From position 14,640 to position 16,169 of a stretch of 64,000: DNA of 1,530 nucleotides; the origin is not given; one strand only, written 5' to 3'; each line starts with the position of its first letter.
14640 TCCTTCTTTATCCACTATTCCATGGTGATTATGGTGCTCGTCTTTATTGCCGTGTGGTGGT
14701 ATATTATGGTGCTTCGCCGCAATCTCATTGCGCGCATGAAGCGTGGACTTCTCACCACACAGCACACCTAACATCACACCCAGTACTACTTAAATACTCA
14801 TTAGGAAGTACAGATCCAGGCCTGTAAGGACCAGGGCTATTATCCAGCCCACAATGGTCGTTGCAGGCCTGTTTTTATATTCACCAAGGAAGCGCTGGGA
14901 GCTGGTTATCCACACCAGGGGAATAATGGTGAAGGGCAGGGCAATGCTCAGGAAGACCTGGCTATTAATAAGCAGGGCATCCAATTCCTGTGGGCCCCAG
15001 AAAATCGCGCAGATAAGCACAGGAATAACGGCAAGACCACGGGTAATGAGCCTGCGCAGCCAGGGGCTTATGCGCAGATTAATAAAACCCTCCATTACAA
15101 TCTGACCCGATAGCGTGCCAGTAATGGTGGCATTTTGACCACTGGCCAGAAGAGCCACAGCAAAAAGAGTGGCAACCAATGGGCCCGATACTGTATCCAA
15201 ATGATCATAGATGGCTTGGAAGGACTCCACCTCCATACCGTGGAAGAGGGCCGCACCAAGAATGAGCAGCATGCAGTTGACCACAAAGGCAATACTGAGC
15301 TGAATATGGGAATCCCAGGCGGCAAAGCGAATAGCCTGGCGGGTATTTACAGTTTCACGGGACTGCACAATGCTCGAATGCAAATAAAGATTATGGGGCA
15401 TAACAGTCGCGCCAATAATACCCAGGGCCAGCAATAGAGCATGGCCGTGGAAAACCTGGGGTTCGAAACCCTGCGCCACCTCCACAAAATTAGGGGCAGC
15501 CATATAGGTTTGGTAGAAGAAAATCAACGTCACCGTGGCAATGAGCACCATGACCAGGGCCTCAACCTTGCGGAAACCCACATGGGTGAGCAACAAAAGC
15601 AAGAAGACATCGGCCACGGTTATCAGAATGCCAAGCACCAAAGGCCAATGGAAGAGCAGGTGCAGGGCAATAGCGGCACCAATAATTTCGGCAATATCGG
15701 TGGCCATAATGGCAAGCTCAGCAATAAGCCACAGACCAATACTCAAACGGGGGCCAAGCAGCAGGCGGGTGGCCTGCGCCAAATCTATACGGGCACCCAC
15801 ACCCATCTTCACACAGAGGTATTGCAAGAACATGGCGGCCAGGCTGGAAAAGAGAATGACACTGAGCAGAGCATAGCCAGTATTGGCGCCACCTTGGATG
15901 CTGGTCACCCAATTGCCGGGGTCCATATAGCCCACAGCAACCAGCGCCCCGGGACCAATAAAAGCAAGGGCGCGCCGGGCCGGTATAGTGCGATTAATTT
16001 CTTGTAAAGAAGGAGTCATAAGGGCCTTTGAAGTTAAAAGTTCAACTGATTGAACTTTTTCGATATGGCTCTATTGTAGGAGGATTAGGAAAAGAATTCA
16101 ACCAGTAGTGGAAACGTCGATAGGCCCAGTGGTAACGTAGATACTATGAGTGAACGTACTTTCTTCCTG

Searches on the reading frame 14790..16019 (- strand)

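Call 79: search_protein_families(library=pfam, proteins=[window:14790-16019:-], max_evalue=0.00001)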
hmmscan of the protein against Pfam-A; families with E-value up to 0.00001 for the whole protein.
window:14790-16019:- (409 aa): 1 family
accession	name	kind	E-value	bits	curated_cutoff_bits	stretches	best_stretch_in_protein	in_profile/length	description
PF01566.24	Nramp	-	3.6e-107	358.9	29.8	1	37-384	1-356/357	Natural resistance-associated macrophage protein-like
